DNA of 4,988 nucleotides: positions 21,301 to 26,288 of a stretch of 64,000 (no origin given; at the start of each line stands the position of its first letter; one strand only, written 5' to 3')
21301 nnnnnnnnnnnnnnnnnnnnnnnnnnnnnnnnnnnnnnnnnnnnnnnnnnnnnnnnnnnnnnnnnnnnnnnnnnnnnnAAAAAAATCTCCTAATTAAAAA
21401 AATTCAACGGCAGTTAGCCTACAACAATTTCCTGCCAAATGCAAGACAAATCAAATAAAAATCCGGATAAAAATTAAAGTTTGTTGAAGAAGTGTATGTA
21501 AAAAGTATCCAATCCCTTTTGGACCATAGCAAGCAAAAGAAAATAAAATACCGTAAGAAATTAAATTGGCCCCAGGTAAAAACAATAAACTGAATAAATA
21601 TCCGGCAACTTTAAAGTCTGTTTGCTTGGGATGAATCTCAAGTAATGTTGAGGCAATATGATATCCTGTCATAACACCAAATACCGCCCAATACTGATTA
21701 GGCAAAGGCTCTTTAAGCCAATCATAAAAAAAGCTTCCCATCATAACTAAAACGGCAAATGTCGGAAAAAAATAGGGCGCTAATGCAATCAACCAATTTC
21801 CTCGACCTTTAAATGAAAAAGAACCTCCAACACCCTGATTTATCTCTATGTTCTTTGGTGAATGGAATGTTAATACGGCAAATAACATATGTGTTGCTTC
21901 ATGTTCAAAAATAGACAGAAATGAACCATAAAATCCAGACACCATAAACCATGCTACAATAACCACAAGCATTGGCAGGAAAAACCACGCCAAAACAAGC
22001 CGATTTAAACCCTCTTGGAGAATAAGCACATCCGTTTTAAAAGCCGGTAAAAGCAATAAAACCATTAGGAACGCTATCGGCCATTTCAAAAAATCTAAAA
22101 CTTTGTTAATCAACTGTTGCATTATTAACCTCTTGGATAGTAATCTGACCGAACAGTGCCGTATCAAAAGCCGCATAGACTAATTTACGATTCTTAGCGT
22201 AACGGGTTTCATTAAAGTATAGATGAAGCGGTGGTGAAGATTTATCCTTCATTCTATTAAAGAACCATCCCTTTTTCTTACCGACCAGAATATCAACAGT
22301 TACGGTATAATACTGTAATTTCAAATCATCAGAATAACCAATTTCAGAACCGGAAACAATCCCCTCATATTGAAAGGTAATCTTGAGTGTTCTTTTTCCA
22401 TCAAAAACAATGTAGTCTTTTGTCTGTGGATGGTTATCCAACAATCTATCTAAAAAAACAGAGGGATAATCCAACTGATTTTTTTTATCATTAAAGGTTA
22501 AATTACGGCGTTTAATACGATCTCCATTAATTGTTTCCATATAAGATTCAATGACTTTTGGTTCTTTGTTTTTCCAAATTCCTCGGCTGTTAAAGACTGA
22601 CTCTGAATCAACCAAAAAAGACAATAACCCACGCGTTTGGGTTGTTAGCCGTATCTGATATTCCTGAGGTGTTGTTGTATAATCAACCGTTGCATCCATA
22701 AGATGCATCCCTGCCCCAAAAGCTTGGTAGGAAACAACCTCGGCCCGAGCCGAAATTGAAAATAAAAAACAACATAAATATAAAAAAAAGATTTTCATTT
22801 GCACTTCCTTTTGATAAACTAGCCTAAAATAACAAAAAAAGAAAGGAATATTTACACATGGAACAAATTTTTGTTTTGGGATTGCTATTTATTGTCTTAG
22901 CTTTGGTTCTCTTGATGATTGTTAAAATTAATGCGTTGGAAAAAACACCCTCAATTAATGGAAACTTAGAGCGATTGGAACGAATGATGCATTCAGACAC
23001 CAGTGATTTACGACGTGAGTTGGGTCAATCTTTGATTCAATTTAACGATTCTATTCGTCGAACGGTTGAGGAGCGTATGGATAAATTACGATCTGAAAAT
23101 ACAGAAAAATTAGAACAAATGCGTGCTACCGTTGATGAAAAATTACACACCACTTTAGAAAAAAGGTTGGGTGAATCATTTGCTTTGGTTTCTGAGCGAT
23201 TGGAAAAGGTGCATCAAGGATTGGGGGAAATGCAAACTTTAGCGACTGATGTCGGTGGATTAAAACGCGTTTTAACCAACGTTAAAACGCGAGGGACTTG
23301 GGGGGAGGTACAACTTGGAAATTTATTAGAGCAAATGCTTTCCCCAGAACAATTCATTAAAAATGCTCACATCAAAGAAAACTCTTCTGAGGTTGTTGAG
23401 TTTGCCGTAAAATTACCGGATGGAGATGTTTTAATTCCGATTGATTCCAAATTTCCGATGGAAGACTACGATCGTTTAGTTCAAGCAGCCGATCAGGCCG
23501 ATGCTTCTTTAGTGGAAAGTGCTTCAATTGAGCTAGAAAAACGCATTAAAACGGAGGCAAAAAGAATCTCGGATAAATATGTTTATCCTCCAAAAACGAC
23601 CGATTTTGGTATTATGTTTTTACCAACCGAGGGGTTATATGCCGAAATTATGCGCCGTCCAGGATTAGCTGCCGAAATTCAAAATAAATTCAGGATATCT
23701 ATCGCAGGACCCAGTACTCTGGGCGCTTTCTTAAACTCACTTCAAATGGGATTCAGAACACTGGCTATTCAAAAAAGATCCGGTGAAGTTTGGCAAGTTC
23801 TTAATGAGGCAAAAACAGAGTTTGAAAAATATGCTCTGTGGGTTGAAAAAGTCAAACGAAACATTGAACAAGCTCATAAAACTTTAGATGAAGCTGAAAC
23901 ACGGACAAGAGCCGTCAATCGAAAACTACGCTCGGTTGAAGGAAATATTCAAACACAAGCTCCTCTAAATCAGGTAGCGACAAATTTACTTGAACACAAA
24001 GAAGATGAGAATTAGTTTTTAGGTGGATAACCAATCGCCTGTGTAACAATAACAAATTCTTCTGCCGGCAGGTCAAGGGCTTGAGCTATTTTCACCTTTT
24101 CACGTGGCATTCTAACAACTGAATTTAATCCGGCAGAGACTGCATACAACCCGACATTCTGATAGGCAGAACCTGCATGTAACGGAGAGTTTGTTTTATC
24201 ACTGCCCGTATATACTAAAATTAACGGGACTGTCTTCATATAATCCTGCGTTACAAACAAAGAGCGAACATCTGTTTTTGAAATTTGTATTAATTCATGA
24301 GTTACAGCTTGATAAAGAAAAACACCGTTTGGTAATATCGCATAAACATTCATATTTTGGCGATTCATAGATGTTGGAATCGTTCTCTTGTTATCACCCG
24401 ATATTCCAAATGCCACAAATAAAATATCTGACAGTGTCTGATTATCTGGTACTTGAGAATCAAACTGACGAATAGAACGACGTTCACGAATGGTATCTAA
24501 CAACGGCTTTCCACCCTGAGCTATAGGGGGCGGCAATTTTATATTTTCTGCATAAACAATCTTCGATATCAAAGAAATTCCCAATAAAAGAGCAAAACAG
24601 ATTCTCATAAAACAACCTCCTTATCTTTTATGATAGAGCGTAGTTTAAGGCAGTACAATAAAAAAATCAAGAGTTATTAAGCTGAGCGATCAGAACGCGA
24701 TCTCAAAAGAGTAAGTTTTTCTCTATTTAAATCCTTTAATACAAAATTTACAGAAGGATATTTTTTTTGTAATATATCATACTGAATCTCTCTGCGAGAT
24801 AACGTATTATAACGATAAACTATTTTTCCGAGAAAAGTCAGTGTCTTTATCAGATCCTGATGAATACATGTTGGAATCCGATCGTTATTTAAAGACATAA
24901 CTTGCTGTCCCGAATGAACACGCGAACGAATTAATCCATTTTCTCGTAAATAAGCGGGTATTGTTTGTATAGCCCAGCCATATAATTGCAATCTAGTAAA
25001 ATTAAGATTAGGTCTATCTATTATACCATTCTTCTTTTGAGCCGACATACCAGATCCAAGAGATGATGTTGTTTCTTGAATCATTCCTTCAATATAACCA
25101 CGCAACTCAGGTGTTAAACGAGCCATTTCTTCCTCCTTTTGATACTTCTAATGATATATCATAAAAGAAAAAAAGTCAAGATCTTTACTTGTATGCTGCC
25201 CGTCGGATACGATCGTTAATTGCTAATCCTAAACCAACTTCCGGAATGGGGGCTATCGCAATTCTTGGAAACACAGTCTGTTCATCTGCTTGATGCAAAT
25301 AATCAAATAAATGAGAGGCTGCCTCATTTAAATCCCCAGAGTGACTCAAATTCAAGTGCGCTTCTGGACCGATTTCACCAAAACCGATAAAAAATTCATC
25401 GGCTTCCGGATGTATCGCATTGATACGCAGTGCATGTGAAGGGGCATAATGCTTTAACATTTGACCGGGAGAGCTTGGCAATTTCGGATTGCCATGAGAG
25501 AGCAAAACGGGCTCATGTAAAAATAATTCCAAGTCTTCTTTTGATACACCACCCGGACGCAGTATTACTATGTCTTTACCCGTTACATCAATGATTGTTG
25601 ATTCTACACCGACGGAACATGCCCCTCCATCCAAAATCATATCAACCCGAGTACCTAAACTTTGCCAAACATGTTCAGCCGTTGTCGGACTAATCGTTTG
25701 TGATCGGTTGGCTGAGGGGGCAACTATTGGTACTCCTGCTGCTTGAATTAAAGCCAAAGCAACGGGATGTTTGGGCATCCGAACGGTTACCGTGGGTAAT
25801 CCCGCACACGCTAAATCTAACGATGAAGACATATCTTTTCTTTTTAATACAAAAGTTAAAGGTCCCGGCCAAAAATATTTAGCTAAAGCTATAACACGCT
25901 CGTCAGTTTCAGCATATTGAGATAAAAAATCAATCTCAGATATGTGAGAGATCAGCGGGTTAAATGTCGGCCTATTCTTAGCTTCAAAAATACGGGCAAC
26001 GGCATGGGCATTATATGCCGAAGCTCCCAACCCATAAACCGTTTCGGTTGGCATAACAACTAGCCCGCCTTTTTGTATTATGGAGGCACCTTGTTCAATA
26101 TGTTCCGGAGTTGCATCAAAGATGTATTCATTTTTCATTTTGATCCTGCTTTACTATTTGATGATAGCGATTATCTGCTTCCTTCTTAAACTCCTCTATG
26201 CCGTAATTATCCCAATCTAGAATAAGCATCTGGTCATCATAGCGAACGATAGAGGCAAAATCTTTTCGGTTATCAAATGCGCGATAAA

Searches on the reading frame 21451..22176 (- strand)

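Call 12: search_protein_families(library=pfam, proteins=[window:21451-22176:-], max_evalue=0.00001)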
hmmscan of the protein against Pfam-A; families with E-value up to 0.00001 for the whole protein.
window:21451-22176:- (241 aa): 1 family
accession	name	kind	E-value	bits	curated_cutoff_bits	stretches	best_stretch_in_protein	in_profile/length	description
PF13398.12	Peptidase_M50B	-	2.3e-06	27.9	26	1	71-153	7-93/201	Peptidase M50B-like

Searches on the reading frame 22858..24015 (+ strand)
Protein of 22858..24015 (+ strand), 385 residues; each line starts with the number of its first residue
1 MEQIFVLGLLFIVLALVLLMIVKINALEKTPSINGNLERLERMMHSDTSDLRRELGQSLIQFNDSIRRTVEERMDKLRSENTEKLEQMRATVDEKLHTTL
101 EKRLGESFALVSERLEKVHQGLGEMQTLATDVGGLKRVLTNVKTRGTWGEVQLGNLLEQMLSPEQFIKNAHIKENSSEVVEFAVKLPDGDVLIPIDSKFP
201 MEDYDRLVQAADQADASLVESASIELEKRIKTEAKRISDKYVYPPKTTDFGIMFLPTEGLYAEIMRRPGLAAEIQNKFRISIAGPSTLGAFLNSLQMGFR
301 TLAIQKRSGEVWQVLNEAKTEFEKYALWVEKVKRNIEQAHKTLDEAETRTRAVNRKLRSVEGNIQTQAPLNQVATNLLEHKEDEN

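Call 12: search_protein_families(library=pfam, proteins=[window:22858-24015:+], max_evalue=0.00001)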
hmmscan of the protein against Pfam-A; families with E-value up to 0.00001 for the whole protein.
window:22858-24015:+ (385 aa): 1 family
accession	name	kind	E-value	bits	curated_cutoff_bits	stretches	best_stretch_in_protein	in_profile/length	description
PF02646.22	RmuC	-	6.2e-74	249.1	26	1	83-361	1-282/291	RmuC family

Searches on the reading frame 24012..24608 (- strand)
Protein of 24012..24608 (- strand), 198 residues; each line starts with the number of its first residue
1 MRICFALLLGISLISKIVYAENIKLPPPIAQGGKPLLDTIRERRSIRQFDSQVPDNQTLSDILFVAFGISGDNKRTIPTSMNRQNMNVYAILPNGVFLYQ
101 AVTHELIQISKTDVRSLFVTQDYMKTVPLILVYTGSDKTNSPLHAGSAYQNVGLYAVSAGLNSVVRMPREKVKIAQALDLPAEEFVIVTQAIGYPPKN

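Call 12: search_protein_families(library=pfam, proteins=[window:24012-24608:-], max_evalue=0.00001)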
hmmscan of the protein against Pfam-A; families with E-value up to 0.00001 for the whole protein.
window:24012-24608:- (198 aa): 2 families
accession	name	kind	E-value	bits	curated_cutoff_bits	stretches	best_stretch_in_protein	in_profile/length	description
PF00881.29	Nitroreductase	-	1.3e-17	64.9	23.5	1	40-194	1-167/167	Nitroreductase family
PF14512.11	TM1586_NiRdase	-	8.4e-07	29.3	27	0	103-195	42-133/215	Putative TM nitroreductase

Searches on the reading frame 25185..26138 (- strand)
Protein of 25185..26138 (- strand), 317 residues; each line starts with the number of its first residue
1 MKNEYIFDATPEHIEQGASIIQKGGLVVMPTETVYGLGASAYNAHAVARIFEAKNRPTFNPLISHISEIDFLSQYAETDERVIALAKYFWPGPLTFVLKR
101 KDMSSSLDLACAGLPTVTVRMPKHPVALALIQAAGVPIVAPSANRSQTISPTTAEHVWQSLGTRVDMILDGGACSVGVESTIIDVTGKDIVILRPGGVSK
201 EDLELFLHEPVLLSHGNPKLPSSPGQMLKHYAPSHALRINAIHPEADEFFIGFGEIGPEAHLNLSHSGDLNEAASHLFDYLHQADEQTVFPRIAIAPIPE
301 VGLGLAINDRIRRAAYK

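Call 14: search_protein_families(library=pfam, proteins=[window:25185-26138:-], max_evalue=0.00001)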
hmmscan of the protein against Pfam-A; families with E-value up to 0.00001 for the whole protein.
window:25185-26138:- (317 aa): 2 families
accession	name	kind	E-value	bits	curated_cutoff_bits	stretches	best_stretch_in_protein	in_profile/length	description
PF01300.24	Sua5_yciO_yrdC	-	1.1e-58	198.1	25.1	1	20-196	2-178/178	Telomere recombination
PF03481.19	Sua5_C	-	8.4e-18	65.7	22.9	1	198-315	1-135/136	Threonylcarbamoyl-AMP synthase, C-terminal domain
